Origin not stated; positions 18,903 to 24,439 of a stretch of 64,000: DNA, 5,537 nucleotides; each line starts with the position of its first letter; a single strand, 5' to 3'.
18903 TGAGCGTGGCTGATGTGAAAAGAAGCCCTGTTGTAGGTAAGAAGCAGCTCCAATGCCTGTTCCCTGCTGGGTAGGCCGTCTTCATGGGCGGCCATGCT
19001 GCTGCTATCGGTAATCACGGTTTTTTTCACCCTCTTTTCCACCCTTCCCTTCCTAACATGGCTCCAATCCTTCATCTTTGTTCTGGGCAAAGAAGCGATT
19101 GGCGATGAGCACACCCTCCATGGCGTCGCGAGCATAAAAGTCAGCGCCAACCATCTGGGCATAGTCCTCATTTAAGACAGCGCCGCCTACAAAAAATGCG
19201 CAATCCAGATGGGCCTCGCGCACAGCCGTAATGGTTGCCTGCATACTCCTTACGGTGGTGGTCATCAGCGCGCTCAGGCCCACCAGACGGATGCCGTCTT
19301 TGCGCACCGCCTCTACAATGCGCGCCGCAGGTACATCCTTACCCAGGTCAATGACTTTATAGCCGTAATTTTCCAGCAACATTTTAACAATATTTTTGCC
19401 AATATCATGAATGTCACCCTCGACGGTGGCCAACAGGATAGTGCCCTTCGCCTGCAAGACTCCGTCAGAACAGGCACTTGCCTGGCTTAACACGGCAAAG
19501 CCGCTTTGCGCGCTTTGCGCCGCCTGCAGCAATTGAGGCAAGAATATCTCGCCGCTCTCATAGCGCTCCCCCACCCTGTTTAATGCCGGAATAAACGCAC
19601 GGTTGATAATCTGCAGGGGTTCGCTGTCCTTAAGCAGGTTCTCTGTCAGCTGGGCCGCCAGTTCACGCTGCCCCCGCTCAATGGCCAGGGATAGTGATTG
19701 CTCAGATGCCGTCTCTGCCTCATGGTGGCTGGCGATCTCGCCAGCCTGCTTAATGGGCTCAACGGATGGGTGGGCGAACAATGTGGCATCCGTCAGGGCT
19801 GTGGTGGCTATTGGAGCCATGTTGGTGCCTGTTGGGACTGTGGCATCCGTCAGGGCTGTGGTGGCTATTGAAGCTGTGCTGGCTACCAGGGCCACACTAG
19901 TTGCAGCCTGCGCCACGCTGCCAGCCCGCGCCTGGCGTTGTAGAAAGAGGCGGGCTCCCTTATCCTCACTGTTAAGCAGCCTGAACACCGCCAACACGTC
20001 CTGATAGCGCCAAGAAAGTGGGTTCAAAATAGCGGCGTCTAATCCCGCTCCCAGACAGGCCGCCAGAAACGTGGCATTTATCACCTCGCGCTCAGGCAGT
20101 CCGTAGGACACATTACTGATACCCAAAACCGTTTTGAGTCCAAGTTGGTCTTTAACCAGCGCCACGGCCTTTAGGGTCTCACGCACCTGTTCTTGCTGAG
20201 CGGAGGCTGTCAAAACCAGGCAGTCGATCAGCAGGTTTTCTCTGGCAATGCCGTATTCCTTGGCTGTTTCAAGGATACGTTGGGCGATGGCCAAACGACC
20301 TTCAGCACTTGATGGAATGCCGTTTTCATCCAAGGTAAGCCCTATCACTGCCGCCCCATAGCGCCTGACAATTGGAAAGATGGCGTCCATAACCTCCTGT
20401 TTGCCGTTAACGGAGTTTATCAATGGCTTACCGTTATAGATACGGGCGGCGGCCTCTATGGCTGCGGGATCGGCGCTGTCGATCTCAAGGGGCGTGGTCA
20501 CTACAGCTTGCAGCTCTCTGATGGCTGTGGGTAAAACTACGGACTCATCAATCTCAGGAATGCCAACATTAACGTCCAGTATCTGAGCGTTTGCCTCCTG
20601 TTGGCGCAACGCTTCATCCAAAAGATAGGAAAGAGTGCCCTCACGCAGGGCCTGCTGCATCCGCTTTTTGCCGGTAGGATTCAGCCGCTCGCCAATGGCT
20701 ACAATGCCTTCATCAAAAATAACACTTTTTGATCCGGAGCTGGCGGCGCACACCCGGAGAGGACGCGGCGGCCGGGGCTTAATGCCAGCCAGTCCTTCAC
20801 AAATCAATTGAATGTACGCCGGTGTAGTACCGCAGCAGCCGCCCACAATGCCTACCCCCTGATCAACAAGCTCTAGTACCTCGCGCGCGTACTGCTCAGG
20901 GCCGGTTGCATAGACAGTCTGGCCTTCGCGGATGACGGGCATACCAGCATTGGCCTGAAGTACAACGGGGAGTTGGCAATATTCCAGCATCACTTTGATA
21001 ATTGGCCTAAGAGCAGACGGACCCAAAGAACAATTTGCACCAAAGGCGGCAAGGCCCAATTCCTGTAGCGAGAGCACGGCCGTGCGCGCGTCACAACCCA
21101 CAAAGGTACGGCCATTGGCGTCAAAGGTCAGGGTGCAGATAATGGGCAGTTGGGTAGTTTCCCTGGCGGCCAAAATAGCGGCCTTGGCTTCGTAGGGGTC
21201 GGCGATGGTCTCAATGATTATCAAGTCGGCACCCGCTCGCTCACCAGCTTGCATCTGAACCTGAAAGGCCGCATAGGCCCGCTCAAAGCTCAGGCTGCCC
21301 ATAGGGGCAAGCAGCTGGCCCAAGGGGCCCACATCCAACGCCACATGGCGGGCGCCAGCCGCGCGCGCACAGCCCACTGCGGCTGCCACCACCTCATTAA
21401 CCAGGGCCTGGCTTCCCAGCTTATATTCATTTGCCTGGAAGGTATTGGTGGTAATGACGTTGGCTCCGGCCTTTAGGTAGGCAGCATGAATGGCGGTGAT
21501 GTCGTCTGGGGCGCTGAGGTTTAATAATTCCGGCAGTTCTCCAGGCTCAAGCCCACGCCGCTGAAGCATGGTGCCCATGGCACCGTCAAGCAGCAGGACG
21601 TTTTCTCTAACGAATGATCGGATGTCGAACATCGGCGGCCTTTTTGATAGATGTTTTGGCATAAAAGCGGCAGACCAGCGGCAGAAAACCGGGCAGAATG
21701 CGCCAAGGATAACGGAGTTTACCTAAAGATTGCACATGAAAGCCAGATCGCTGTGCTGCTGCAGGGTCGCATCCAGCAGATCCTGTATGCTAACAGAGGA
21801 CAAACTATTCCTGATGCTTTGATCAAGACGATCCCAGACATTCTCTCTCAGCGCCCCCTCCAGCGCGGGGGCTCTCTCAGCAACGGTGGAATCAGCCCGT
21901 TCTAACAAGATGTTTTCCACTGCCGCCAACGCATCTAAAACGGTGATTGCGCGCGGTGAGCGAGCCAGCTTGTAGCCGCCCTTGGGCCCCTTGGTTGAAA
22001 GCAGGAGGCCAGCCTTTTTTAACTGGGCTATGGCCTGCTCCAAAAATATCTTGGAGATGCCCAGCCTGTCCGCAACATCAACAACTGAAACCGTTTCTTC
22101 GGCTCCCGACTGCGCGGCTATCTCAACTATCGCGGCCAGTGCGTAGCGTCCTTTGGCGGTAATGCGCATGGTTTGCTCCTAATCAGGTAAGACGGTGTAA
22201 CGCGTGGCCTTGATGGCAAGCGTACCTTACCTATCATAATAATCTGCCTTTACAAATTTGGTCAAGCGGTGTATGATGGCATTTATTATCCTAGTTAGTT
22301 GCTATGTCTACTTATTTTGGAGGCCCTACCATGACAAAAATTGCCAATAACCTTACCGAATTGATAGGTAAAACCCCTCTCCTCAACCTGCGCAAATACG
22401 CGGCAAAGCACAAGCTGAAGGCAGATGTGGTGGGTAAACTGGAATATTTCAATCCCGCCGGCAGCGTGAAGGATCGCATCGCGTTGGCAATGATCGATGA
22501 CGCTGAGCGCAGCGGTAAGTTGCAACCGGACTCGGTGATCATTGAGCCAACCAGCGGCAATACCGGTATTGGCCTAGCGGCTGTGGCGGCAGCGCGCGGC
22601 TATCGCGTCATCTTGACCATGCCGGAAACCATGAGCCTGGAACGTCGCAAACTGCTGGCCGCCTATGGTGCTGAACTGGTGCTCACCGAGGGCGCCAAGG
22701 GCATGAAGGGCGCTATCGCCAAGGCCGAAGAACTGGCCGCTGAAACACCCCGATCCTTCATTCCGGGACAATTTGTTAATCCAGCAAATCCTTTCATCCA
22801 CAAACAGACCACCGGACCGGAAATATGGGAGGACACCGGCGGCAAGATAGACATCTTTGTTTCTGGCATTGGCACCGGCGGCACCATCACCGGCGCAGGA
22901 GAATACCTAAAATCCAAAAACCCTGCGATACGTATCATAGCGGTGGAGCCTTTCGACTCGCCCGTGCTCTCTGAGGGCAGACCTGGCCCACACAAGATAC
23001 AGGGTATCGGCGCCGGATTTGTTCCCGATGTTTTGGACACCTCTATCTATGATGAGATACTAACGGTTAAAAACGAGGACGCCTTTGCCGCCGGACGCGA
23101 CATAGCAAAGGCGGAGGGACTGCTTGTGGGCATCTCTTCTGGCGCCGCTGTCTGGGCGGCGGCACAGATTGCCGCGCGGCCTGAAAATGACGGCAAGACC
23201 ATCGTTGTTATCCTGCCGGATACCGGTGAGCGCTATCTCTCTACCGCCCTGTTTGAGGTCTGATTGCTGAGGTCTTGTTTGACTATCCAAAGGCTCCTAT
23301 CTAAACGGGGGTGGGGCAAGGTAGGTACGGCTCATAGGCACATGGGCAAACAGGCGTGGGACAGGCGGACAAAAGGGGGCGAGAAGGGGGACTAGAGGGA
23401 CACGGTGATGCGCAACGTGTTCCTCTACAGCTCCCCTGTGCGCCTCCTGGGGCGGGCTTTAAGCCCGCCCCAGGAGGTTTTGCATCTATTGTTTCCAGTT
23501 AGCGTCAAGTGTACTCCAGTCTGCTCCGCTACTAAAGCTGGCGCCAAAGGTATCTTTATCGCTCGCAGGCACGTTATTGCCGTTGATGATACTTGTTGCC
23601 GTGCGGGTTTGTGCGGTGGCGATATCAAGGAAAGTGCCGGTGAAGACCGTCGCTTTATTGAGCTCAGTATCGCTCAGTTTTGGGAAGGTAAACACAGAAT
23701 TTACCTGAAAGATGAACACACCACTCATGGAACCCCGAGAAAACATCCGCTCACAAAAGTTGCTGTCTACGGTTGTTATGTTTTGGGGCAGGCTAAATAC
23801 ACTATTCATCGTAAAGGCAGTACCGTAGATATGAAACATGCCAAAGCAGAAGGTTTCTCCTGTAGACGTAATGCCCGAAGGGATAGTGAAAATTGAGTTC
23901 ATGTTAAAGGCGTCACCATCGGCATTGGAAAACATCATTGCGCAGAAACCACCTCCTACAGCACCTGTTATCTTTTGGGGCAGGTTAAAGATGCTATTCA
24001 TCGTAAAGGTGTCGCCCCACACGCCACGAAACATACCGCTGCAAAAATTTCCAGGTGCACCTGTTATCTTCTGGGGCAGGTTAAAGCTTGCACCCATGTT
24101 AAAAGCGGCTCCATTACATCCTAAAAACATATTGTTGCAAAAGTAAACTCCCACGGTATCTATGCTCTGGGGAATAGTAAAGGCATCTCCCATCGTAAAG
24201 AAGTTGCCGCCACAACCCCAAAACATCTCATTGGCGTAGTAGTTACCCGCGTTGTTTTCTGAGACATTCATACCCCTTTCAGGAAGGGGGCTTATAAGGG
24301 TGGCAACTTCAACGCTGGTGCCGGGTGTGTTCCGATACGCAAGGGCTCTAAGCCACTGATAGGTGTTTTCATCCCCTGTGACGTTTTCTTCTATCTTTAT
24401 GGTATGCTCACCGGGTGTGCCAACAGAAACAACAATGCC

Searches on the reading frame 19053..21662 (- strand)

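Call 8: search_protein_families(library=pfam, proteins=[window:19053-21662:-], max_evalue=0.01)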
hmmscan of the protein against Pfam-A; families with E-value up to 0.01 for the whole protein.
window:19053-21662:- (869 aa): 4 families
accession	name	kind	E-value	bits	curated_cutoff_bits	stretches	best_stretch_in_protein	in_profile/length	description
PF02574.22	S-methyl_trans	-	5.8e-68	230.3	22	1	23-289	1-281/283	Homocysteine S-methyltransferase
PF02310.24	B12-binding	-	9.9e-24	83.9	32.1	1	741-851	2-120/121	B12 binding domain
PF00809.28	Pterin_bind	-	2.3e-23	83.6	25.5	1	324-546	1-243/244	Pterin binding enzyme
PF02607.22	B12-binding_2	-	8.1e-19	68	23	1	655-725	3-73/74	B12 binding domain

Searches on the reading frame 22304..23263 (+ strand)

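Call 8: search_protein_families(library=pfam, proteins=[window:22304-23263:+], max_evalue=0.01)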
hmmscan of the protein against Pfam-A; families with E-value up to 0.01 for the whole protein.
window:22304-23263:+ (319 aa): 1 family
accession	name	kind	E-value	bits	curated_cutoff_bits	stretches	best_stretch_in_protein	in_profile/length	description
PF00291.31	PALP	-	1.3e-75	254.9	35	1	18-306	2-295/295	Pyridoxal-phosphate dependent enzyme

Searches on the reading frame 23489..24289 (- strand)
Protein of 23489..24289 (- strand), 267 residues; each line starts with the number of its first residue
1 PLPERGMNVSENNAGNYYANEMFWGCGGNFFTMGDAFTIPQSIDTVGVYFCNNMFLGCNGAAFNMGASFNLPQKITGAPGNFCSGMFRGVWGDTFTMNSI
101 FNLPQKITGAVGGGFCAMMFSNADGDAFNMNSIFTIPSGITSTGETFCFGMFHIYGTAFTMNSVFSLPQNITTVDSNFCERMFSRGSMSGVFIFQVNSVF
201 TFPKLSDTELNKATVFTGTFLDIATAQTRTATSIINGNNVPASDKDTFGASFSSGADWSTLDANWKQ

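Call 59: search_protein_families(library=pfam, proteins=[window:23489-24289:-], max_evalue=10)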
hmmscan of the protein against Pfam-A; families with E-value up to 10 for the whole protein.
seq(267 aa): 3 families
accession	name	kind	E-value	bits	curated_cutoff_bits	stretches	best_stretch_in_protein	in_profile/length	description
PF05576.17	Peptidase_S37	-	0.014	14.6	27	1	208-263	59-114/448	PS-10 peptidase S37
PF16938.10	Phage_holin_Dp1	-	0.085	13.7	25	1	190-228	21-61/63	Putative phage holin Dp-1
PF11999.13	Ice_binding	-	0.27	11.3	28.7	1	185-238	121-174/208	Ice-binding-like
